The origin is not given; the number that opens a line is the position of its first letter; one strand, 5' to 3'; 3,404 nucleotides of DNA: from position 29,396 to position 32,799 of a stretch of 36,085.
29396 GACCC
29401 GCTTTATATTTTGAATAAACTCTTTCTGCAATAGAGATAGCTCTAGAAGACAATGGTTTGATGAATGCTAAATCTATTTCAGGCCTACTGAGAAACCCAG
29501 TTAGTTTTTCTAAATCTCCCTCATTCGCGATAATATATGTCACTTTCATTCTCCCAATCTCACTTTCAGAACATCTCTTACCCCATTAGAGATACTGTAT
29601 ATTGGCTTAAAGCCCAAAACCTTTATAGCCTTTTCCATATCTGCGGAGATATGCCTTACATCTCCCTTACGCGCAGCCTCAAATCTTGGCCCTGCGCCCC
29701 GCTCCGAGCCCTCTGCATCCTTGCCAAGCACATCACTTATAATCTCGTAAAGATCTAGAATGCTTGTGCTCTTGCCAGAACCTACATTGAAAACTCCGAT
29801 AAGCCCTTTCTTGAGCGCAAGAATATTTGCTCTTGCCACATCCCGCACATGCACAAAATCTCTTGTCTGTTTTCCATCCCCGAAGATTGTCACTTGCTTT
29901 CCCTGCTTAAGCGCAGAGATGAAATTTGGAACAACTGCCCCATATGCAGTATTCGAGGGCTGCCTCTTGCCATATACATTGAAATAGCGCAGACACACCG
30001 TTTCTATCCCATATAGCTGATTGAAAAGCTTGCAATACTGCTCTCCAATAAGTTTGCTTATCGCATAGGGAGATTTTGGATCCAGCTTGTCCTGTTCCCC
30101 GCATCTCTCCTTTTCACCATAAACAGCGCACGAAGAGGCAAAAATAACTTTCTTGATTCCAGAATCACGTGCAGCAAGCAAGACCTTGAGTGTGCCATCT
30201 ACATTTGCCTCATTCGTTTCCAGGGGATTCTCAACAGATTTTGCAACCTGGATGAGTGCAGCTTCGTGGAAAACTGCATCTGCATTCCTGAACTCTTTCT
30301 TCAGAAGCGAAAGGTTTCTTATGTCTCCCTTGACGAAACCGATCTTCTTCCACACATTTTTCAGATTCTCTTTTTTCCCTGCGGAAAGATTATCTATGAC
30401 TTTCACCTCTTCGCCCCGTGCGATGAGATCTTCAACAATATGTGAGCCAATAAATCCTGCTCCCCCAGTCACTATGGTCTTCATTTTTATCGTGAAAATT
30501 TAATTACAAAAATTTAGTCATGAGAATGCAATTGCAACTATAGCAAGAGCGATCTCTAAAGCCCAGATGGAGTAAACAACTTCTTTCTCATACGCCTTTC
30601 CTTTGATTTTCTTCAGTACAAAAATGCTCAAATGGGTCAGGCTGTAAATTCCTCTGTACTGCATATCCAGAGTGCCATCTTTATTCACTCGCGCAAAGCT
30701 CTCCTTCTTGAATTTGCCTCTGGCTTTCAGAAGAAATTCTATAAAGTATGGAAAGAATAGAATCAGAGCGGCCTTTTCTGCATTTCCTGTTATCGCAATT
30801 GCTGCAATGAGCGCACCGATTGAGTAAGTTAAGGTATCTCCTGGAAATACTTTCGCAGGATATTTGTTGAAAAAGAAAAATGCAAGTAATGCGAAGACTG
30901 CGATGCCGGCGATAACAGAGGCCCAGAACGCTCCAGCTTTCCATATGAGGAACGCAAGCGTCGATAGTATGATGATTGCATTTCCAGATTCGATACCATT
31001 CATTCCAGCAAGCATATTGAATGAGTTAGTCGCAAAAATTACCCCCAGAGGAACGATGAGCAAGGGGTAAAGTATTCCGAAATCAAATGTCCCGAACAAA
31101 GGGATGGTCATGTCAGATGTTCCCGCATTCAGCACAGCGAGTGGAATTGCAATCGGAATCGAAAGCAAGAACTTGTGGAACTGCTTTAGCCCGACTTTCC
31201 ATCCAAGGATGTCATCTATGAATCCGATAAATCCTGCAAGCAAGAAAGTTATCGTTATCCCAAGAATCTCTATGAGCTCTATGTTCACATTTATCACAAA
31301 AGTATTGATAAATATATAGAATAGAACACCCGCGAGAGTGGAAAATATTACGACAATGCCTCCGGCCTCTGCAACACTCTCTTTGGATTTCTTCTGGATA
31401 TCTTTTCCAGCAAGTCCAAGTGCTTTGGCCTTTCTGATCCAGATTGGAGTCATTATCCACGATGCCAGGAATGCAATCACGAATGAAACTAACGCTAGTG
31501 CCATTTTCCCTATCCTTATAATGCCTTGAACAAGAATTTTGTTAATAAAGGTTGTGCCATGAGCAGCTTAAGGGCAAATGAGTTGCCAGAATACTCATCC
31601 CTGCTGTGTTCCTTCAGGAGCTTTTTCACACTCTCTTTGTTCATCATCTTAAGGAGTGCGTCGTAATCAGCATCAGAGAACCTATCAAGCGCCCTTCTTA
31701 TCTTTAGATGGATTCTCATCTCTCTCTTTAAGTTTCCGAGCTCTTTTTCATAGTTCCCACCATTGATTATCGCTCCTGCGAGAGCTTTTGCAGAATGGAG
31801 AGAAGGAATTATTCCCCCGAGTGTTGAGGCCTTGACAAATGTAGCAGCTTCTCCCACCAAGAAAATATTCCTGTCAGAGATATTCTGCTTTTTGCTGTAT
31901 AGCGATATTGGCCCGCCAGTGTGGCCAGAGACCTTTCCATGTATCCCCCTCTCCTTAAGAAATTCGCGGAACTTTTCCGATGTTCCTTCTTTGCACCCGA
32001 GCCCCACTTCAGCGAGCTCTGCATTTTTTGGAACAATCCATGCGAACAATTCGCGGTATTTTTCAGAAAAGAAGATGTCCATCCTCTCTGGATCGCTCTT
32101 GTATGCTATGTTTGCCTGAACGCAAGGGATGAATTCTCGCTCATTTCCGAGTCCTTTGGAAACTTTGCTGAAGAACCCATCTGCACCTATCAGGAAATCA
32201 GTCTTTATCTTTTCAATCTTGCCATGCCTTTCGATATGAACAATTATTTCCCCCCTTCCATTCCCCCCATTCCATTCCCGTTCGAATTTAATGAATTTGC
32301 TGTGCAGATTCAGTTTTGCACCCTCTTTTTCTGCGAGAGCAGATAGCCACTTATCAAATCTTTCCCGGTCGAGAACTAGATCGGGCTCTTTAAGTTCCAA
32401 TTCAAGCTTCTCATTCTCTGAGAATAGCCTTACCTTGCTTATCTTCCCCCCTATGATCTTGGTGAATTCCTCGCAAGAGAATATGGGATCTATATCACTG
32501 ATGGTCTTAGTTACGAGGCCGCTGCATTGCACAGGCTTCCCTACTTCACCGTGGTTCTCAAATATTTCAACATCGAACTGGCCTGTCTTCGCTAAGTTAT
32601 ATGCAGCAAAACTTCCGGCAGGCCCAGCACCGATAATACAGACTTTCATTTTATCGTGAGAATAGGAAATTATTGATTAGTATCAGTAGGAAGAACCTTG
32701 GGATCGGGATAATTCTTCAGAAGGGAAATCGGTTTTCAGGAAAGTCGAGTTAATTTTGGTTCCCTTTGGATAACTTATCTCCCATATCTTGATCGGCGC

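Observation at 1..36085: Archaeal AglB/dolichol glycosylation locus loaded with bacterial LPS/O-antigen-type modules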

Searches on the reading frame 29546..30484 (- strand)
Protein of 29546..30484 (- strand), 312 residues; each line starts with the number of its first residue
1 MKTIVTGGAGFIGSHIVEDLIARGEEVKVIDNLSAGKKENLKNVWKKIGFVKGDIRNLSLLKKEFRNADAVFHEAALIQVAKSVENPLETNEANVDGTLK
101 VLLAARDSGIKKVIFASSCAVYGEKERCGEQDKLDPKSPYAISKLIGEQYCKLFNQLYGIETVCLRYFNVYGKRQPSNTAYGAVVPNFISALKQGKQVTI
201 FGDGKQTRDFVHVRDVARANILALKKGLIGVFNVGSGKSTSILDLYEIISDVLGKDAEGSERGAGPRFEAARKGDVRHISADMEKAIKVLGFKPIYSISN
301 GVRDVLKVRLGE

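Call 6: search_protein_families(library=pfam, proteins=[window:29546-30484:-], max_evalue=0.001)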
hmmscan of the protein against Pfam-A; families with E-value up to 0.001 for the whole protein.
window:29546-30484:- (312 aa): 8 families
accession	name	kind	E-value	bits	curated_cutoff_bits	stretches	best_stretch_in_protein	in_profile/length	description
PF01370.27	Epimerase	-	5.3e-67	226.2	20.9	1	4-235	2-240/240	NAD dependent epimerase/dehydratase family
PF16363.11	GDP_Man_Dehyd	-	3.6e-60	204.6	27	1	4-304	1-331/332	GDP-mannose 4,6 dehydratase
PF01073.25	3Beta_HSD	-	1.7e-34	119.6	22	1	4-226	1-231/280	3-beta hydroxysteroid dehydrogenase/isomerase family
PF02719.21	Polysacc_synt_2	-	2.5e-22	79.9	20.2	1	4-258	2-252/293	Polysaccharide biosynthesis protein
PF07993.18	NAD_binding_4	-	3.7e-16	59.5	20.1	1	5-219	1-257/258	Male sterility protein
PF04321.23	RmlD_sub_bind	-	2.4e-14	53.6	27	1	1-257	1-235/287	RmlD substrate binding domain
PF13460.12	NAD_binding_10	-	5.5e-10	39.8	27.2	1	7-144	1-124/184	NAD(P)H-binding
PF05368.20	NmrA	-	3.1e-05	24.2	27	1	4-118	6-107/298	NmrA-like family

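Call 9: search_protein_families(library=ncbifam, proteins=[window:29546-30484:-], max_evalue=0.00001)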
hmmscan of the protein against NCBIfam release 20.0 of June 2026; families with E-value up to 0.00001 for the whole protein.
window:29546-30484:- (312 aa): 31 families (the best 25 are shown)
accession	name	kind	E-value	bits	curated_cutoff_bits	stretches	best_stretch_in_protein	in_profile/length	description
NF011728.1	PRK15181.1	equivalog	4.7e-62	210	760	1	3-308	18-336/348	Vi polysaccharide biosynthesis UDP-N-acetylglucosaminuronic acid C-4 epimerase TviC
TIGR01179.1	galE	equivalog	3.7e-60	203.5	262.3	1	3-297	2-312/332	UDP-glucose 4-epimerase GalE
TIGR04180.1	EDH_00030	hypoth_equivalog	5.5e-51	173.4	475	1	4-296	2-296/297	NAD-dependent 4,6-dehydratase LegB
TIGR01181.1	dTDP_gluc_dehyt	equivalog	1.2e-50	172.4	365.1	1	3-306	2-308/321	dTDP-glucose 4,6-dehydratase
TIGR02197.1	heptose_epim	equivalog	4.6e-49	167.3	274.6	1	4-307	2-311/316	ADP-glyceromanno-heptose 6-epimerase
NF007956.0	PRK10675.1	subfamily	4.5e-42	144.4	394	1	1-304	1-324/338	UDP-glucose 4-epimerase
NF008360.0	PRK11150.1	equivalog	5.1e-30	104.7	452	1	4-249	3-250/310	ADP-glyceromanno-heptose 6-epimerase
NF007490.0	PRK10084.1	subfamily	2e-29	102.7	649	2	130-307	157-332/361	dTDP-glucose 4,6-dehydratase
TIGR03466.1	HpnA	hypoth_equivalog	1.5e-28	99.7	367.65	1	1-256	1-249/327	hopanoid-associated sugar epimerase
NF007582.0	PRK10217.1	equivalog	1.8e-25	89.8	698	1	2-307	3-329/355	dTDP-glucose 4,6-dehydratase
NF042422.1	oxyalk_red_OleD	equivalog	6e-22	78.4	580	1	1-233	1-224/329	2-alkyl-3-oxoalkanoate reductase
NF047922.1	GDPFucSynFcl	equivalog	5.8e-20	71.9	500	1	67-305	53-297/308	GDP-L-fucose synthase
TIGR02622.1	CDP_4_6_dhtase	equivalog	2.1e-19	69.9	278.45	1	2-306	6-327/352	CDP-glucose 4,6-dehydratase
NF052578.1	StrlDmthSdmBMthl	equivalog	4.8e-19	69.3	600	1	1-254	1-246/328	sterol demethylase protein SdmB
NF043036.1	ErythonDh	equivalog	2.2e-18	66.5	325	1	1-149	1-158/321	D-erythronate dehydrogenase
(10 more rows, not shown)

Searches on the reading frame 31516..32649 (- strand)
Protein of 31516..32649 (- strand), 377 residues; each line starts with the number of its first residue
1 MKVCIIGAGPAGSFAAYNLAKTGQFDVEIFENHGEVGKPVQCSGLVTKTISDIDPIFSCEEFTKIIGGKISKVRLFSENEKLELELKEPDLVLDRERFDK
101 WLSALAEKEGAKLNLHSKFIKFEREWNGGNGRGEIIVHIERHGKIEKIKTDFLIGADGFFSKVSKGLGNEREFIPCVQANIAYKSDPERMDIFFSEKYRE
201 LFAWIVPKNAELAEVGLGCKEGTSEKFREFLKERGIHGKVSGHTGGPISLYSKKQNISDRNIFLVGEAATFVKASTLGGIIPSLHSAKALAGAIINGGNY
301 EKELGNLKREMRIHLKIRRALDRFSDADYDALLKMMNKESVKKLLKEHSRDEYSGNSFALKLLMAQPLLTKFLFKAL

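Call 6: search_protein_families(library=pfam, proteins=[window:31516-32649:-], max_evalue=0.001)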
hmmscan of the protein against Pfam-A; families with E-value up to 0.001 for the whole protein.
window:31516-32649:- (377 aa): 7 families
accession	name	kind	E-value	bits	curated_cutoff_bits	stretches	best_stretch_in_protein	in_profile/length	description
PF01494.25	FAD_binding_3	-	1.2e-10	41.6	22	1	2-172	3-172/349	FAD binding domain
PF01266.30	DAO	-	1.8e-07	31.4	27.9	1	2-37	1-35/353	FAD dependent oxidoreductase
PF13450.12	NAD_binding_8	-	1.5e-06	28.8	21.9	1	5-37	1-32/68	NAD(P)-binding Rossmann-like domain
PF03486.20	HI0933_like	-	6.1e-06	26.3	50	1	2-44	2-43/244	HI0933-like protein Rossmann domain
PF07992.20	Pyr_redox_2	-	0.00018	21.5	26.1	1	1-64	1-58/291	Pyridine nucleotide-disulphide oxidoreductase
PF01946.23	Thi4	-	0.00068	19.4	26.2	0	2-39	19-56/235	Thi4 family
PF22578.2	GGR_cat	-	0.00076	19.7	27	0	176-228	5-61/88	Geranylgeranyl reductase catalytic domain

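Call 31: search_protein_families(library=ncbifam, proteins=[window:31516-32649:-], max_evalue=0.001)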
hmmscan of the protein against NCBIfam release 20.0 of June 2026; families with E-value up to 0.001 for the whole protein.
window:31516-32649:- (377 aa): 35 families (the best 25 are shown)
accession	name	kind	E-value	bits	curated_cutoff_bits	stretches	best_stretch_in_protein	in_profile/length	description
TIGR02032.1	GG-red-SF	subfamily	4.9e-45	154.5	158.8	1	3-292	3-295/297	geranylgeranyl reductase family protein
TIGR02023.1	BchP-ChlP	subfamily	9.4e-26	90.7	343.3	1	2-329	2-336/388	geranylgeranyl diphosphate reductase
NF008519.0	PRK11445.1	equivalog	2.1e-20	73.3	303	1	3-318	6-323/355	FAD-binding protein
NF041160.1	DGGPL_Thplmales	equivalog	2.7e-20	72.7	780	1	3-304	6-323/396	digeranylgeranylglycerophospholipid reductase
NF041080.1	DGGGPL_reductase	equivalog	3.4e-17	62.4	580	1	3-297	4-314/447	digeranylgeranylglycerophospholipid reductase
TIGR02028.1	ChlP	equivalog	1.8e-12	46.8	505.3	1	2-306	2-316/398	geranylgeranyl reductase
NF038171.1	maturase_LodB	equivalog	1.8e-09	37.1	400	1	3-171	2-171/361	lysine-epsilon-oxidase maturase LodB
NF033113.0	halo_ClmS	equivalog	1e-08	34.2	900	0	2-33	4-34/570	chloramphenicol-biosynthetic FADH2-dependent halogenase CmlS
NF004780.0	PRK06126.1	subfamily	1.1e-08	33.9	445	1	94-183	125-211/552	hypothetical protein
NF049967.1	QhpG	equivalog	8.2e-08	31.6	240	1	3-158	1-139/423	flavin-dependent monooxygenase QhpG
NF005243.0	PRK06753.1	equivalog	2e-07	30.2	365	1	1-169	1-160/374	hypothetical protein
NF053548.1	violacein_VioC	equivalog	2.4e-07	30.2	760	0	89-169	104-177/429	NADP-dependent violacein biosynthesis oxygenase VioC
TIGR01988.1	Ubi-OHases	subfamily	1.1e-06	27.8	224.65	1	3-168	2-172/387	ubiquinone biosynthesis hydroxylase, UbiH/UbiF/VisC/COQ6 family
NF041385.1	Dggglyphlred_Halo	equivalog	2.2e-06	26.5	700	1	2-166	6-157/405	digeranylgeranylglycerophospholipid reductase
TIGR00275.1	TIGR00275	subfamily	7.1e-06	25.1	183.8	1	3-44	1-41/401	aminoacetone oxidase family FAD-binding enzyme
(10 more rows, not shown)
